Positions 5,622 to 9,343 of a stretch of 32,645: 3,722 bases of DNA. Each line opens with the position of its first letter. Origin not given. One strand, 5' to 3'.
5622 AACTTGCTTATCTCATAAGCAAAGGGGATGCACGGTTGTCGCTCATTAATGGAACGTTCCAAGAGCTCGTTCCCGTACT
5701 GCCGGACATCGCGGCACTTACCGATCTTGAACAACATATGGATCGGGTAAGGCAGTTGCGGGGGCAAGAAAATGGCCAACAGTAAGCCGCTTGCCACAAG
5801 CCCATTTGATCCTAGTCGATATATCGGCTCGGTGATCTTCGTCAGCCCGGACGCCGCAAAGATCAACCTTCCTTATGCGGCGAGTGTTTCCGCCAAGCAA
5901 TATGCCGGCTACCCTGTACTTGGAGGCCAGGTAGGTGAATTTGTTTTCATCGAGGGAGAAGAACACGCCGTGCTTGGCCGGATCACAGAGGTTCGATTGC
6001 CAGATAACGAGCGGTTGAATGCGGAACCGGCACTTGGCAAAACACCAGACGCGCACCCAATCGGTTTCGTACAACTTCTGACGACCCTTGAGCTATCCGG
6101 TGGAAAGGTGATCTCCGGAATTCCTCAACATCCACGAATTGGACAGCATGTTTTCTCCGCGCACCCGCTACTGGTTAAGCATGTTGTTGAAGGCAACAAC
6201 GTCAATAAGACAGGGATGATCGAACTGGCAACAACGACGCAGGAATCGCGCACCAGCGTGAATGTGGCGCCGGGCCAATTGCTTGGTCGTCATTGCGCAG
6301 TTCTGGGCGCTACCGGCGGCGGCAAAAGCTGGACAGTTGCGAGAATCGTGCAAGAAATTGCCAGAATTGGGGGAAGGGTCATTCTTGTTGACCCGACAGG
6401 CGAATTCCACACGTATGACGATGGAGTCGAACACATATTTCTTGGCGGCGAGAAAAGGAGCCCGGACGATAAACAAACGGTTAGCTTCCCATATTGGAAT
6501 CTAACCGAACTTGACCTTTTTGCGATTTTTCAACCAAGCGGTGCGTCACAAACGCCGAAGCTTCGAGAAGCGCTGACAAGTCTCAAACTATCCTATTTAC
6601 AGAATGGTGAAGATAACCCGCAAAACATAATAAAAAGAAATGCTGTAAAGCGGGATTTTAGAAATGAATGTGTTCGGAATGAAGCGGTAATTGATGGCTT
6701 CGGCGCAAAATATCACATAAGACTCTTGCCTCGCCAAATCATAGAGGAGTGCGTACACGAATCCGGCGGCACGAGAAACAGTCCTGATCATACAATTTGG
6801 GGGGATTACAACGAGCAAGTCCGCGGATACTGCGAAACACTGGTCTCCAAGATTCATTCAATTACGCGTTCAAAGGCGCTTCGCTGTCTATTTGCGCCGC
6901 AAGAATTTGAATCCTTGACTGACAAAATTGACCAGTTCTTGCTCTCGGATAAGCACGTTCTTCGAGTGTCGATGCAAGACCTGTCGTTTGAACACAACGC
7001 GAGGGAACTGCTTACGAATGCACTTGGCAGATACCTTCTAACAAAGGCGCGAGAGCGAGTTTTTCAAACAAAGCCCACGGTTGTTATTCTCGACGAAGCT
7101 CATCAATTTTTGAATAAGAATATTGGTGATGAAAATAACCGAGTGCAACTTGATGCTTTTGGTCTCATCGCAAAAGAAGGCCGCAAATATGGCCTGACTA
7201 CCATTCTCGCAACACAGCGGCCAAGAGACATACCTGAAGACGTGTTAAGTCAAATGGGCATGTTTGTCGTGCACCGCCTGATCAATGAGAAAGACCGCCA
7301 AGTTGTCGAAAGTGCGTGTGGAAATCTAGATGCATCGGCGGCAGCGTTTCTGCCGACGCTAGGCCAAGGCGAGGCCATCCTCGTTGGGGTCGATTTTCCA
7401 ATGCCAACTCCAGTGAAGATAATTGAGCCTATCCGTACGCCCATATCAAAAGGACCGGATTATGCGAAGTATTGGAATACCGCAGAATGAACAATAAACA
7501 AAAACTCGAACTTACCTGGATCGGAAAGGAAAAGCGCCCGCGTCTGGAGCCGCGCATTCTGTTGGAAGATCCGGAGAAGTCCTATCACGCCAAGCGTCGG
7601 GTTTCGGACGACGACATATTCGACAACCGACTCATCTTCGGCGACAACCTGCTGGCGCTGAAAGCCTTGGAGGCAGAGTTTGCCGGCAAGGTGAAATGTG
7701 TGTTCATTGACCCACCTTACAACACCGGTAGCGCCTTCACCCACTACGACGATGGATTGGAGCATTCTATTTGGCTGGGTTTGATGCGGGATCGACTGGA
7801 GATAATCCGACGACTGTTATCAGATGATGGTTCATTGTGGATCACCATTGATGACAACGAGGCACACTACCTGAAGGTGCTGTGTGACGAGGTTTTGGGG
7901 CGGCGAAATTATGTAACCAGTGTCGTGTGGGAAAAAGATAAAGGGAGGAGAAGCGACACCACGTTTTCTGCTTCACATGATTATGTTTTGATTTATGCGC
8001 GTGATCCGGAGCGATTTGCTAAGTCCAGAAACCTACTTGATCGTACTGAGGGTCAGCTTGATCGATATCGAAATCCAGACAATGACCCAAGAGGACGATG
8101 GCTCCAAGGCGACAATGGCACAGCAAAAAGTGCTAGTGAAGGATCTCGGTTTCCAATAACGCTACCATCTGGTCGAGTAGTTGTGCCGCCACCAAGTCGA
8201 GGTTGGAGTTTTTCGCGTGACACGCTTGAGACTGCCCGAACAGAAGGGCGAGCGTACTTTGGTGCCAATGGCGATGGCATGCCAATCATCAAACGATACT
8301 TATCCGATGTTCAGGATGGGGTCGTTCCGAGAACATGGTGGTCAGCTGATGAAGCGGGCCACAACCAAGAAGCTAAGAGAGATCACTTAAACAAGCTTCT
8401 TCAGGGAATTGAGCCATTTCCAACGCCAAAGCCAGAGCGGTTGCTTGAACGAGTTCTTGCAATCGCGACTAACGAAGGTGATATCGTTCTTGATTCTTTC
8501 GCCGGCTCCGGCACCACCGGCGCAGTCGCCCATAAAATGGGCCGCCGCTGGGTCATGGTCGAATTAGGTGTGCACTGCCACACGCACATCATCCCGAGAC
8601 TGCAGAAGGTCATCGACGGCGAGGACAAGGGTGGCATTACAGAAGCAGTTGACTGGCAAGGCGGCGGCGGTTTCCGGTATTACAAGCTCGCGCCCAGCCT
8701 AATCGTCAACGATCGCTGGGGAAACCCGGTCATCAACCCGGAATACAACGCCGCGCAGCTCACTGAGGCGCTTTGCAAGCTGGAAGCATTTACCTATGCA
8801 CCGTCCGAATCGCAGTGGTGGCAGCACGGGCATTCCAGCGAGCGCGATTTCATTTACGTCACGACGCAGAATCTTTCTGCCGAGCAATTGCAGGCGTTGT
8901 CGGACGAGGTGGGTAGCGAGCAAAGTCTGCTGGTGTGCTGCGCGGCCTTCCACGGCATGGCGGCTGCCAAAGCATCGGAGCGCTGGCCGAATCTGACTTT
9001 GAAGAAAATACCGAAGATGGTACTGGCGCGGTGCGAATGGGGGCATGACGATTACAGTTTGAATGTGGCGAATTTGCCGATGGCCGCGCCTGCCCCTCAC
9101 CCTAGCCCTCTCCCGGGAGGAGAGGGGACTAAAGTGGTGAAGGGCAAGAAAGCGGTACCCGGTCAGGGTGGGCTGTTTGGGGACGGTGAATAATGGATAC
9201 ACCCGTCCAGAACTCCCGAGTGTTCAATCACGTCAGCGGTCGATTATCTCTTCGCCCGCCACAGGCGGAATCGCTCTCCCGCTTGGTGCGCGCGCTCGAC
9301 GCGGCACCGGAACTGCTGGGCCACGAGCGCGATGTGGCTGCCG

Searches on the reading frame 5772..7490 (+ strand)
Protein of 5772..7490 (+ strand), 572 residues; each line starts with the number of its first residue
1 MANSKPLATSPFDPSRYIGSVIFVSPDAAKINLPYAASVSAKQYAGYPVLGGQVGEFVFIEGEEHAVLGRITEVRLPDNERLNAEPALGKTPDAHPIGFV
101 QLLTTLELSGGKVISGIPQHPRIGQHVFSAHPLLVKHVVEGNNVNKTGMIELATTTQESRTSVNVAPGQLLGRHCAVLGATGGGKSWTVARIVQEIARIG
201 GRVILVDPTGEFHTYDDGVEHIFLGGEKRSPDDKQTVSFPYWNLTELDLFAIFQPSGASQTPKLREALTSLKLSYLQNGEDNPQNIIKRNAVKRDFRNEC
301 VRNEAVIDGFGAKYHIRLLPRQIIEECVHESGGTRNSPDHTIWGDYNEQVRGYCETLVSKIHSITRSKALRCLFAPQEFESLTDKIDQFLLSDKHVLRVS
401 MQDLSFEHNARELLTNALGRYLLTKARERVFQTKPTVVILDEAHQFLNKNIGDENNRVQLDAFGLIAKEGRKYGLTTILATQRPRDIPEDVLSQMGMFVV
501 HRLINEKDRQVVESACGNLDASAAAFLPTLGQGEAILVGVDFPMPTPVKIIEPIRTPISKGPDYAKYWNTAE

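Call 7: search_protein_families(library=pfam, proteins=[window:5772-7490:+], max_evalue=0.001)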
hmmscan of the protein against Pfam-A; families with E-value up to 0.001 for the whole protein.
window:5772-7490:+ (572 aa): 9 families
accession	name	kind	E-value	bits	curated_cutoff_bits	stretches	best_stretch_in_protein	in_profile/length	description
PF01935.23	DUF87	-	9.4e-21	75.4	23.2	1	151-291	2-144/220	Helicase HerA, central domain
PF05872.18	HerA_C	-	2e-11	43.7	22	1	433-559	255-383/502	Helicase HerA-like C-terminal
PF12846.13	AAA_10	-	4.9e-09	36.1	27.5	1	173-217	22-66/362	AAA-like domain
PF13401.12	AAA_22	-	1e-05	26.3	27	0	173-224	6-56/130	AAA domain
PF10412.15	TrwB_AAD_bind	-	3.7e-05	23.2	20.5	1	173-214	16-57/387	Type IV secretion-system coupling protein DNA-binding domain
PF00004.35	AAA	-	0.0001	23.2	21.2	1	423-497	50-125/131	ATPase family associated with various cellular activities (AAA)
PF05707.18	Zot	-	0.00018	21.4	20.3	1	402-496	46-140/197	Zonular occludens toxin (Zot)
PF01580.24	FtsK_SpoIIIE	-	0.00039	20.4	24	0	169-197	39-64/221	FtsK/SpoIIIE family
PF00270.35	DEAD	-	0.00069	19.8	26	0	429-455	114-138/167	DEAD/DEAH box helicase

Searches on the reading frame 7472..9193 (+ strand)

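Call 7: search_protein_families(library=pfam, proteins=[window:7472-9193:+], max_evalue=0.001)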
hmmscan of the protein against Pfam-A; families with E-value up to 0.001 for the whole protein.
window:7472-9193:+ (573 aa): 2 families
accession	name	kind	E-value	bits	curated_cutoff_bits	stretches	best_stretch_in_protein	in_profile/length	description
PF01555.25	N6_N4_Mtase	-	2.2e-45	155.8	26.7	1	74-366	1-212/221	DNA methylase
PF03602.21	Cons_hypoth95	-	0.00084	19.5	24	0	69-102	109-142/182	Conserved hypothetical protein 95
